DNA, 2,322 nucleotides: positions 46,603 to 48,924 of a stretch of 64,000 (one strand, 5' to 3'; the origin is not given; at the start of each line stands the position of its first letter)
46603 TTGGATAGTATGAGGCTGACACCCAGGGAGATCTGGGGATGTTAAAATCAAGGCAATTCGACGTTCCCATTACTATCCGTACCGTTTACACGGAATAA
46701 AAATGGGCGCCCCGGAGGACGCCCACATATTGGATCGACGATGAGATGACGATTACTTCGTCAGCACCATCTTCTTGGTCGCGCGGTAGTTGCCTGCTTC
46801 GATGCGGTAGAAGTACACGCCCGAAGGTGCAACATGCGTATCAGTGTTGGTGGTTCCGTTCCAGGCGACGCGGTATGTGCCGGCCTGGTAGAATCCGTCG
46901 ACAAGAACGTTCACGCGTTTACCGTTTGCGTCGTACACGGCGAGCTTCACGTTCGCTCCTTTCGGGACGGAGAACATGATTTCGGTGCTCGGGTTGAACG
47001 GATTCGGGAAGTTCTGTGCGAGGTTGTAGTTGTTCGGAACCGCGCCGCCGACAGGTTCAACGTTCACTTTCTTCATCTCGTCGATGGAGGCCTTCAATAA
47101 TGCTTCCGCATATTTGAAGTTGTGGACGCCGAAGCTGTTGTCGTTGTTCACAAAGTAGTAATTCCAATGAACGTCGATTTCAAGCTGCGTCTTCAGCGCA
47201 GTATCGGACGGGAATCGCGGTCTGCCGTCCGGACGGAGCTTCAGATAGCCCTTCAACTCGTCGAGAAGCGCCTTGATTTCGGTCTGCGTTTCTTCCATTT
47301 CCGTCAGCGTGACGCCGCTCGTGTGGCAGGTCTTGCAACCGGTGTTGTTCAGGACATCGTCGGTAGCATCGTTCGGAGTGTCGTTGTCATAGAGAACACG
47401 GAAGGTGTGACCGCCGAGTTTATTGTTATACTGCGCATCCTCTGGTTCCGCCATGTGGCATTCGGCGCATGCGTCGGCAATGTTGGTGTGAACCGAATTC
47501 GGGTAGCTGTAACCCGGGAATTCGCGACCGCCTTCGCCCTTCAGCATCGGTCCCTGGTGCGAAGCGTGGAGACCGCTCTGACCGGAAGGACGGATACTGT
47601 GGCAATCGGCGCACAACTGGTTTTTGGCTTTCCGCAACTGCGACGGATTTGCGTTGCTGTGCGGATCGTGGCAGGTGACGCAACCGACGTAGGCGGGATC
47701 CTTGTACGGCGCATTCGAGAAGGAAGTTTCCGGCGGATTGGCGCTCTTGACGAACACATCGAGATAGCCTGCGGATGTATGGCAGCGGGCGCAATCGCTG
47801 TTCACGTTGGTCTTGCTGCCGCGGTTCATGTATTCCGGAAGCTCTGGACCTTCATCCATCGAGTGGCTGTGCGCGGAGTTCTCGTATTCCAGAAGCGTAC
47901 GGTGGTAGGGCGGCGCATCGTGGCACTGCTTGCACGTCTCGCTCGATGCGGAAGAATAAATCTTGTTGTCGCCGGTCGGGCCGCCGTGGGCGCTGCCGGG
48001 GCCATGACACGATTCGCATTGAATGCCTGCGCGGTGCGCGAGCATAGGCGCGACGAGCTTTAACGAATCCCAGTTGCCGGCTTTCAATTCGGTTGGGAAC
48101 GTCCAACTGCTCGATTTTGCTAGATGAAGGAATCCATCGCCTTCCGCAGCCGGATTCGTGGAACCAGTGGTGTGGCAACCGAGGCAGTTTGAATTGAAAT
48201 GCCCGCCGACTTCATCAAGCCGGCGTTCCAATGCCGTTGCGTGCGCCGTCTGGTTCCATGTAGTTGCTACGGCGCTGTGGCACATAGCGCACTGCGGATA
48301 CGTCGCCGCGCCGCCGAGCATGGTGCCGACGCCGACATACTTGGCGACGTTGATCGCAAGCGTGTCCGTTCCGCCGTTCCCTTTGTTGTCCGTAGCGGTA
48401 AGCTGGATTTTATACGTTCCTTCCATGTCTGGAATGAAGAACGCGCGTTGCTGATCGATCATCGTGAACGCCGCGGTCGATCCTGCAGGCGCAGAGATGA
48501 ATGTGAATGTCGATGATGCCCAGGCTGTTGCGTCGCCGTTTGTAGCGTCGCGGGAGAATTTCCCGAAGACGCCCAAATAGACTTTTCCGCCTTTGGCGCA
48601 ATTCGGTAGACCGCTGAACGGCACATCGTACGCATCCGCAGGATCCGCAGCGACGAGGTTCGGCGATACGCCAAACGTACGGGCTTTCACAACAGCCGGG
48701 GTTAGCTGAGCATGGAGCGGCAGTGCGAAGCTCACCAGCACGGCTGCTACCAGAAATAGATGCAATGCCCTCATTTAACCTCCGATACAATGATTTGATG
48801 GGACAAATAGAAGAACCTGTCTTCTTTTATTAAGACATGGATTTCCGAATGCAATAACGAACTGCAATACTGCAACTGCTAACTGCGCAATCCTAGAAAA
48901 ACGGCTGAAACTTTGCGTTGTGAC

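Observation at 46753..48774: Multiheme cytochrome that is a type IX secretion system cargo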

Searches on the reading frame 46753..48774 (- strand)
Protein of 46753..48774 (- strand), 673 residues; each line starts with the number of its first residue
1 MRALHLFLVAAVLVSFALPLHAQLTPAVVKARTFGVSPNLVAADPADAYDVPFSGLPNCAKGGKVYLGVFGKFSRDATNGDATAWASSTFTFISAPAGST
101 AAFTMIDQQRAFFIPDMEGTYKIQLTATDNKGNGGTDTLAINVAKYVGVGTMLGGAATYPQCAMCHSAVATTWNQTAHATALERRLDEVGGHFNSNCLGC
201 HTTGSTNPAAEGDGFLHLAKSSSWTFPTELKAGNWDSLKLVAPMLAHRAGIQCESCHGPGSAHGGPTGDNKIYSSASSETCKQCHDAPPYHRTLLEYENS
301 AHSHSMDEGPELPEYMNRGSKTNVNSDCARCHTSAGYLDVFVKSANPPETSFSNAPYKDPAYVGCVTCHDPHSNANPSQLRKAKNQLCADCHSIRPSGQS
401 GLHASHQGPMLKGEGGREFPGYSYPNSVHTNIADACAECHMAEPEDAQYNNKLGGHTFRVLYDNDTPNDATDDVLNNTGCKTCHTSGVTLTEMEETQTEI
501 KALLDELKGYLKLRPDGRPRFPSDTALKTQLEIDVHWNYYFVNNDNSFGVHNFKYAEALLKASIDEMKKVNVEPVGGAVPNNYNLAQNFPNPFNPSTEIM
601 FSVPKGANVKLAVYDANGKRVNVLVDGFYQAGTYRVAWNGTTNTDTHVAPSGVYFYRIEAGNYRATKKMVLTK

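Call 3: search_protein_families(library=pfam, proteins=[window:46753-48774:-], max_evalue=0.01)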
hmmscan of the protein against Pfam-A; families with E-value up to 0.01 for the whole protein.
window:46753-48774:- (673 aa): 10 families
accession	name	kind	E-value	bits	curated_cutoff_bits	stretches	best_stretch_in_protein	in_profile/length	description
PF13435.11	Cytochrome_C554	-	5.7e-14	53.3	20.8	2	280-369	1-83/84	Cytochrome c554 and c-prime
PF22113.1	Mtrc-MtrF_II-IV_dom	-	1.1e-13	51.6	30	1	252-395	8-166/176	Outer membrane cytochrome MtrC/MtrF-like, domains II/IV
PF09699.15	Paired_CXXCH_1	-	1.6e-13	50.6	20.6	1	362-393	5-37/41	Doubled CXXCH motif (Paired_CXXCH_1)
PF14522.11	Cytochrome_C7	-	4.4e-12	46.1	24.8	2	323-393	10-67/67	Cytochrome c7 and related cytochrome c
PF14537.11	Cytochrom_c3_2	-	3e-08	34.4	25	1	320-393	21-79/79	Cytochrome c3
PF18962.6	Por_Secre_tail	-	7.8e-08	32.9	27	1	589-670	2-74/75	Secretion system C-terminal sorting domain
PF13860.13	FlgD_ig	-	1.2e-07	32.1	27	1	603-660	18-75/79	FlgD Ig-like domain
PF13585.12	CHU_C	-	2.4e-05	24.8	27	1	607-668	27-81/86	CHU_C Type IX secretion signal domain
PF02085.21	Cytochrom_CIII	-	0.00015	22.5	22.9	0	325-392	46-101/101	Class III cytochrome C family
PF22352.2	K319L-like_PKD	-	0.0065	16.9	27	0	108-143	49-84/84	K319L-like, PKD domain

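Call 4: search_protein_families(library=ncbifam, proteins=[window:46753-48774:-], max_evalue=0.01)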
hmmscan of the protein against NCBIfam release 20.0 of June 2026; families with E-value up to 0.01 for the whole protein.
window:46753-48774:- (673 aa): 10 families
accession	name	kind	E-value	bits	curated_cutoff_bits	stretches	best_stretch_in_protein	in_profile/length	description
NF041198.1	UshA_like_PCGU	equivalog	5.6e-23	81.3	275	2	157-287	406-510/519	UshA-like (seleno)protein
TIGR04183.1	Por_Secre_tail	domain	5.7e-10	39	23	1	589-670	2-70/72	T9SS type A sorting domain-containing protein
TIGR03508.1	decahem_SO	subfamily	1e-08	35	192.2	1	360-441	187-249/258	DmsE family decaheme c-type cytochrome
NF041028.1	decahem_GSU2203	exception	1.2e-08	34.6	325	0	323-441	99-208/317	GSU2203 family decaheme c-type cytochrome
NF033707.1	T9SS_sortase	equivalog_domain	3.6e-08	31.5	420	1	586-661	999-1078/1095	type IX secretion system sortase PorU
TIGR01905.1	paired_CXXCH_1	subfamily_domain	4.4e-08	32.9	25.2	1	364-393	8-37/41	doubled CXXCH domain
NF038113.1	T9SSA_dep_M36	equivalog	1.9e-06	26.4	885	1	584-671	791-868/869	T9SS-dependent M36 family metallopeptidase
NF052323.1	T9SSA_dep_M6i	equivalog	9e-06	23.9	600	1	586-664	958-1030/1043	T9SS-dependent M6-like inactivated metalloprotease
NF005176.1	PRK06655.1-1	equivalog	0.00011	22.2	230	1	604-662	94-151/197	flagellar hook assembly protein FlgD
NF045722.1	c3_cytochr_TmcA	equivalog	0.0088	15.9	114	1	356-398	50-93/125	acidic tetraheme cytochrome c3 TmcA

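Call 10: find_homologous_proteins(query=window:46756-48774:-, max_evalue=0.00001)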
Query window:46756-48774:- (673 aa): 342 proteins with E <= 0.00001 among 8000 candidates; the best 120 are listed.
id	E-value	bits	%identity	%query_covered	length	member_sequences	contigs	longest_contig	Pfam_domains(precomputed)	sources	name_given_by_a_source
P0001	0.0e+0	1571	99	100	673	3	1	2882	PF09699.16,PF14537.12,PF13435.12,PF18962.8,PF13860.13,PF14522.12,PF22113.2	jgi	-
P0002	0.0e+0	1050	67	100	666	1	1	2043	PF09699.16,PF13435.12,PF13585.13,PF18962.8,PF13860.13,PF14522.12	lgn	-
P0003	4.0e-268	909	59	100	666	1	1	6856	PF09699.16,PF14537.12,PF13435.12,PF18962.8,PF14522.12,PF22113.2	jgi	jgi:predicted CXXCH cytochrome family protein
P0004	4.1e-255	866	60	97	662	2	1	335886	PF09699.16,PF14537.12,PF13435.12,PF18962.8,PF14522.12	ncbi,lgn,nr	ncbi:MAG: T9SS type A sorting domain-containing protein [Ignavibacteriae bacterium]|nr:T9SS type A s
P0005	6.5e-255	866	57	100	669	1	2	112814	PF09699.16,PF14537.12,PF13435.12,PF18962.8,PF13860.13,PF14522.12,PF22113.2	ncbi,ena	-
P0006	4.5e-251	853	58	100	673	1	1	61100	PF09699.16,PF14537.12,PF13435.12,PF13585.13,PF18962.8,PF13860.13,PF14522.12,PF22113.2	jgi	jgi:predicted CXXCH cytochrome family protein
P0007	7.3e-245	833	56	100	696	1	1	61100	PF09699.16,PF14537.12,PF13435.12,PF13585.13,PF18962.8,PF13860.13,PF14522.12,PF22113.2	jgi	jgi:predicted CXXCH cytochrome family protein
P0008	8.5e-245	832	56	100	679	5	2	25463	PF09699.16,PF14537.12,PF13435.12,PF13860.13,PF14522.12,PF22113.2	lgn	-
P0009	9.5e-239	812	56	97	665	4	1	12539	PF09699.16,PF14537.12,PF13435.12,PF18962.8,PF14522.12,PF22113.2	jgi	jgi:predicted CXXCH cytochrome family protein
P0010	1.1e-229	782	54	99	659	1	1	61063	PF09699.16,PF14537.12,PF13435.12,PF13585.13,PF18962.8,PF13860.13,PF14522.12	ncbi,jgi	-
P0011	1.9e-225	768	53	98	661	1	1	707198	PF09699.16,PF14537.12,PF13435.12,PF13585.13,PF18962.8,PF13860.13,PF02085.22,PF14522.12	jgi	jgi:predicted CXXCH cytochrome family protein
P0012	1.9e-224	765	52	99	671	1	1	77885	PF09699.16,PF14537.12,PF13435.12,PF13585.13,PF18962.8,PF13860.13,PF02085.22,PF14522.12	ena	-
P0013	2.2e-224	765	54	100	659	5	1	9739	PF09699.16,PF14537.12,PF13435.12,PF18962.8,PF13860.13,PF14522.12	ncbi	-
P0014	2.6e-224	765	54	98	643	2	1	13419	PF09699.16,PF13435.12,PF13585.13,PF18962.8,PF13860.13,PF14522.12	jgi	-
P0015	1.9e-221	755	52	99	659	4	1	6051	PF09699.16,PF13435.12,PF13585.13,PF18962.8,PF13860.13,PF14522.12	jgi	jgi:predicted CXXCH cytochrome family protein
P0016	1.0e-217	743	52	99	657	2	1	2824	PF09699.16,PF14537.12,PF13435.12,PF18962.8,PF13860.13,PF14522.12,PF22113.2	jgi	-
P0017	2.4e-215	735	55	90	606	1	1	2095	PF09699.16,PF14537.12,PF13435.12,PF13585.13,PF18962.8,PF13860.13,PF14522.12,PF22113.2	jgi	jgi:predicted CXXCH cytochrome family protein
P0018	5.5e-214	731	52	99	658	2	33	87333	PF09699.16,PF14537.12,PF13435.12,PF18962.8,PF13860.13,PF14522.12,PF22113.2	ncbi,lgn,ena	-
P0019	5.1e-213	727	52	100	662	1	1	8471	PF09699.16,PF14537.12,PF13435.12,PF18962.8,PF13860.13,PF14522.12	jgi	jgi:predicted CXXCH cytochrome family protein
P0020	4.0e-208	711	51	100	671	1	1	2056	PF09699.16,PF14537.12,PF13435.12,PF13585.13,PF18962.8,PF13860.13,PF14522.12,PF22113.2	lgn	-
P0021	1.0e-199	683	64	69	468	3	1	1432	PF09699.16,PF14537.12,PF13435.12,PF18962.8,PF14522.12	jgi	jgi:predicted CXXCH cytochrome family protein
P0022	3.1e-195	669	48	100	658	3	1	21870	PF09699.16,PF14537.12,PF13435.12,PF18962.8,PF13860.13,PF14522.12,PF22113.2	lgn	-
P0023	7.4e-194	664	48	100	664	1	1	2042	PF09699.16,PF14537.12,PF13435.12,PF13585.13,PF18962.8,PF13860.13,PF14522.12,PF22113.2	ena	-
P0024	3.8e-193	662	48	100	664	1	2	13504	PF09699.16,PF14537.12,PF13435.12,PF13585.13,PF18962.8,PF13860.13,PF14522.12,PF22113.2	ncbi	-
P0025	3.5e-182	625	53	80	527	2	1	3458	PF09699.16,PF14537.12,PF13435.12,PF13585.13,PF18962.8,PF13860.13,PF14522.12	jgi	jgi:predicted CXXCH cytochrome family protein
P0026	4.7e-147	509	42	84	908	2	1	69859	PF09699.16,PF14537.12,PF13435.12,PF18962.8,PF13860.13,PF14522.12,PF22113.2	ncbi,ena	-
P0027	3.4e-145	503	44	84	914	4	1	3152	PF09699.16,PF14537.12,PF13435.12,PF18962.8,PF13860.13,PF14522.12,PF22113.2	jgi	-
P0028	3.4e-143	497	42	83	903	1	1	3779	PF09699.16,PF14537.12,PF13435.12,PF18962.8,PF13860.13,PF14522.12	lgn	-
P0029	4.7e-143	496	41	84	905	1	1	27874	PF09699.16,PF14537.12,PF13435.12,PF18962.8,PF13860.13,PF14522.12,PF22113.2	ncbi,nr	ncbi:MAG: T9SS type A sorting domain-containing protein [Bacteroidota bacterium]|nr:T9SS type A sort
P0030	3.9e-140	486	41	84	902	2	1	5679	PF09699.16,PF14537.12,PF13435.12,PF18962.8,PF13860.13,PF14522.12,PF22113.2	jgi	jgi:predicted CXXCH cytochrome family protein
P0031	2.7e-138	480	42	79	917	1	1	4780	PF09699.16,PF14537.12,PF13435.12,PF18962.8,PF13860.13,PF14522.12,PF22113.2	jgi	jgi:predicted CXXCH cytochrome family protein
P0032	1.4e-133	465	38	86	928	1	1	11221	PF09699.16,PF14537.12,PF13435.12,PF18962.8,PF13860.13,PF14522.12,PF22113.2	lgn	-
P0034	3.3e-129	450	40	83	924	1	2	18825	PF09699.16,PF13435.12,PF18962.8,PF13860.13,PF02085.22,PF14522.12,PF22113.2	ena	-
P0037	4.0e-127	444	40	84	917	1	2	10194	PF09699.16,PF13435.12,PF13585.13,PF18962.8,PF13860.13,PF14522.12,PF22113.2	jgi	jgi:predicted CXXCH cytochrome family protein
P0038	1.4e-126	442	39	80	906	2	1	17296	PF09699.16,PF13435.12,PF18962.8,PF13860.13,PF14522.12,PF22113.2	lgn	-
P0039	6.8e-126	439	39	84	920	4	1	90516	PF09699.16,PF13435.12,PF18962.8,PF13860.13,PF14522.12,PF22113.2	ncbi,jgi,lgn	ncbi:MAG: FlgD immunoglobulin-like domain containing protein [Bacteroidota bacterium]|jgi:predicted 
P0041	4.2e-125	437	40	84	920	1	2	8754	PF09699.16,PF13435.12,PF18962.8,PF13860.13,PF14522.12,PF22113.2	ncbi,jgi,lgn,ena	-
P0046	3.5e-121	424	39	79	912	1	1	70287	PF09699.16,PF14537.12,PF13435.12,PF18962.8,PF13860.13,PF14522.12,PF22113.2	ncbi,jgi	jgi:predicted CXXCH cytochrome family protein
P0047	2.6e-119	418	39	81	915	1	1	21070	PF09699.16,PF14537.12,PF13435.12,PF13585.13,PF18962.8,PF13860.13,PF14522.12,PF22113.2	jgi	jgi:predicted CXXCH cytochrome family protein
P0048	1.6e-118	415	36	84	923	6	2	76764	PF09699.16,PF14537.12,PF13435.12,PF13585.13,PF18962.8,PF13860.13,PF14522.12,PF22113.2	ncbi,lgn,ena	-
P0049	9.2e-107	376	33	76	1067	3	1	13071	PF09699.16,PF14537.12,PF13435.12,PF18962.8,PF14522.12,PF22113.2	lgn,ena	-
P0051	2.7e-103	365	36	84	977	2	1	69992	PF09699.16,PF13435.12,PF18962.8,PF13860.13,PF14522.12,PF22113.2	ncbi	ncbi:MAG: cytochrome c3 family protein [Bacteroidota bacterium]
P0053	6.2e-100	354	35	84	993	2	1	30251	PF09699.16,PF13435.12,PF18962.8,PF13860.13,PF14522.12,PF22113.2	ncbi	-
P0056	5.2e-96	341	35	69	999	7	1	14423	PF09699.16,PF18962.8,PF13860.13,PF14522.12,PF22113.2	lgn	-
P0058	5.7e-93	331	32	84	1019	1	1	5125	PF09699.16,PF18962.8,PF13860.13,PF14522.12,PF22113.2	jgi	jgi:predicted CXXCH cytochrome family protein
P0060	3.4e-90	321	34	76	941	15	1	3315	PF09699.16,PF14537.12,PF13435.12,PF18962.8,PF13860.13,PF14522.12,PF22113.2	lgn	-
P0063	4.9e-89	318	35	70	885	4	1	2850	PF13435.12,PF18962.8,PF13860.13,PF14522.12,PF22113.2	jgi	jgi:hypothetical protein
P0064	6.1e-89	317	32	84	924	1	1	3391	PF22352.3,PF18962.8,PF13860.13,PF02335.21,PF14522.12,PF22113.2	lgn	-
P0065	6.6e-89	317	34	99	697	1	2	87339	PF09699.16,PF14537.12,PF13435.12,PF18962.8,PF13860.13,PF14522.12,PF22113.2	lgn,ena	-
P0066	1.0e-88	317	34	72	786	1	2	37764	PF18962.8,PF13860.13,PF14522.12,PF22113.2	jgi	-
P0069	9.0e-88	313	33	71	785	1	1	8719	PF18962.8,PF13860.13,PF02335.21,PF14522.12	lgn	-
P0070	2.0e-87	312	34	87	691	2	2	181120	PF14537.12,PF13435.12,PF18962.8,PF13860.13,PF14522.12,PF22113.2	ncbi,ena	-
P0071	2.3e-87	312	32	98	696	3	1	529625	PF09699.16,PF14537.12,PF18962.8,PF13860.13,PF02335.21,PF14522.12,PF22113.2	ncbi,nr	ncbi:MAG: ammonia-forming cytochrome c nitrite reductase subunit c552 [Ignavibacteriales bacterium]|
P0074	1.6e-86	309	34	92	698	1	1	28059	PF09699.16,PF14537.12,PF22352.3,PF00801.27,PF13585.13,PF18962.8,PF13860.13,PF14522.12,PF22113.2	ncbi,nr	ncbi:MAG: T9SS type A sorting domain-containing protein [Candidatus Latescibacteria bacterium]|nr:T9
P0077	2.0e-85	306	34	87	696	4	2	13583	PF14537.12,PF13435.12,PF18962.8,PF13860.13,PF14522.12,PF22113.2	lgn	-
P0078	2.3e-85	306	31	71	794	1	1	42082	PF14537.12,PF13435.12,PF13860.13,PF02335.21,PF14522.12,PF22113.2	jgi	jgi:flagellar hook capping protein FlgD/cytochrome c554/c'-like protein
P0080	5.1e-85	304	33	98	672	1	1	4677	PF09699.16,PF14537.12,PF18962.8,PF14522.12,PF22113.2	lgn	-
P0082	2.2e-84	302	33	82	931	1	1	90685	PF14537.12,PF13435.12,PF18962.8,PF13860.13,PF14522.12,PF22113.2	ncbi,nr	ncbi:MAG: T9SS type A sorting domain-containing protein [Deferribacteres bacterium]|nr:T9SS type A s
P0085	4.9e-83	298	34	84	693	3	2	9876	PF14537.12,PF13435.12,PF18962.8,PF13860.13,PF14522.12,PF22113.2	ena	-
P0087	5.6e-83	298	33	92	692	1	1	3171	PF13435.12,PF18962.8,PF14522.12,PF22113.2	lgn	-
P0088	5.8e-83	298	34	92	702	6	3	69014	PF09699.16,PF14537.12,PF22352.3,PF00801.27,PF18962.8,PF13860.13,PF14522.12,PF22113.2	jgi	jgi:hypothetical protein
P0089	1.7e-82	296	33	77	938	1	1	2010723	PF14537.12,PF18962.8,PF13860.13,PF14522.12,PF22113.2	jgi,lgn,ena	jgi:hypothetical protein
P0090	5.8e-82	294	31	85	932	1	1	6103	PF14537.12,PF13435.12,PF18962.8,PF14522.12,PF22113.2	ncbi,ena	ncbi:MAG TPA: T9SS type A sorting domain-containing protein [bacterium]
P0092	2.7e-81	292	31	99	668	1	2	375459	PF14537.12,PF13435.12,PF18962.8,PF03264.20,PF02085.22,PF14522.12,PF22113.2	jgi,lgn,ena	-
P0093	3.2e-81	292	31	100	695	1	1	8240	PF14537.12,PF13435.12,PF18962.8,PF14522.12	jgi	jgi:hypothetical protein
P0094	4.4e-81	291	33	84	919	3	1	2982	PF14537.12,PF18962.8,PF14522.12,PF22113.2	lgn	-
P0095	1.5e-80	290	33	96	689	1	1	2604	PF18962.8,PF02335.21,PF14522.12,PF22113.2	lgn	-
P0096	1.9e-80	289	32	86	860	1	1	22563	PF00963.25,PF18962.8,PF13860.13,PF14522.12,PF22113.2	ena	-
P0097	2.4e-80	289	33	95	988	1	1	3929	PF09699.16,PF14537.12,PF18962.8,PF14522.12,PF22113.2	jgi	-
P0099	1.8e-79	286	32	97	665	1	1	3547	PF09699.16,PF14537.12,PF13435.12,PF18962.8,PF14522.12,PF22113.2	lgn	-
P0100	4.3e-79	285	32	76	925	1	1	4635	PF09699.16,PF14537.12,PF13435.12,PF18962.8,PF14522.12,PF22113.2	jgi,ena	-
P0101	9.6e-79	284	34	99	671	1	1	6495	PF09699.16,PF14537.12,PF18962.8,PF13860.13,PF14522.12,PF22113.2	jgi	jgi:hypothetical protein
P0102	2.0e-78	283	32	99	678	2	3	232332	PF09699.16,PF13435.12,PF18962.8,PF13442.12,PF14522.12,PF22113.2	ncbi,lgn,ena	-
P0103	3.5e-78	282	33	83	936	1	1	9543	PF14537.12,PF13435.12,PF18962.8,PF14522.12,PF22113.2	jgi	jgi:hypothetical protein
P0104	5.7e-78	281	33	83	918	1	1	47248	PF14537.12,PF13435.12,PF18962.8,PF14522.12,PF22113.2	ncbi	-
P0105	1.5e-77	280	31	90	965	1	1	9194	PF14537.12,PF18962.8,PF14522.12,PF22113.2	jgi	jgi:hypothetical protein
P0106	2.3e-77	279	31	87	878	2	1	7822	PF13435.12,PF00963.25,PF18962.8,PF13860.13,PF14522.12,PF22113.2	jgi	-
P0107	3.7e-77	278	32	84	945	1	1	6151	PF09699.16,PF13435.12,PF18962.8,PF14522.12,PF22113.2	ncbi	-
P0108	5.3e-77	278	32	96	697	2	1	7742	PF09699.16,PF18962.8,PF13860.13,PF02335.21,PF14522.12,PF22113.2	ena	-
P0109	6.4e-77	278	32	100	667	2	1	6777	PF14537.12,PF18962.8,PF14522.12,PF22113.2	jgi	-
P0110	6.6e-77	278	32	88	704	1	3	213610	PF09699.16,PF14537.12,PF18962.8,PF13442.12,PF14522.12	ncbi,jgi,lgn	-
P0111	2.9e-76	275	31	84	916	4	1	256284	PF14537.12,PF18962.8,PF14522.12,PF22113.2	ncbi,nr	ncbi:MAG: T9SS type A sorting domain-containing protein [Ignavibacteriales bacterium]|nr:T9SS type A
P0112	4.5e-76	275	33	100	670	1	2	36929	PF09699.16,PF14537.12,PF18962.8,PF02335.21,PF14522.12,PF22113.2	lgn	-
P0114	7.8e-76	274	32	100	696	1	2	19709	PF09699.16,PF14537.12,PF18962.8,PF14522.12,PF22113.2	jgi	jgi:hypothetical protein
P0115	1.8e-75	273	32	98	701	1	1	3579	PF09699.16,PF18962.8,PF14522.12,PF22113.2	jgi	-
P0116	7.8e-75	271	30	85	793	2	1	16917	PF09699.16,PF14537.12,PF13435.12,PF02335.21,PF14522.12,PF22113.2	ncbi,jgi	jgi:cytochrome c1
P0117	9.9e-75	270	31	88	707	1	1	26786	PF14537.12,PF13435.12,PF13585.13,PF18962.8,PF13860.13,PF14522.12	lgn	-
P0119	1.7e-73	266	31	83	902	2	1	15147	PF09699.16,PF14537.12,PF18962.8,PF14522.12,PF22113.2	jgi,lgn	-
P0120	2.6e-73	266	32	99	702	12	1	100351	PF09699.16,PF13435.12,PF18962.8,PF02085.22,PF14522.12,PF22113.2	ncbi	-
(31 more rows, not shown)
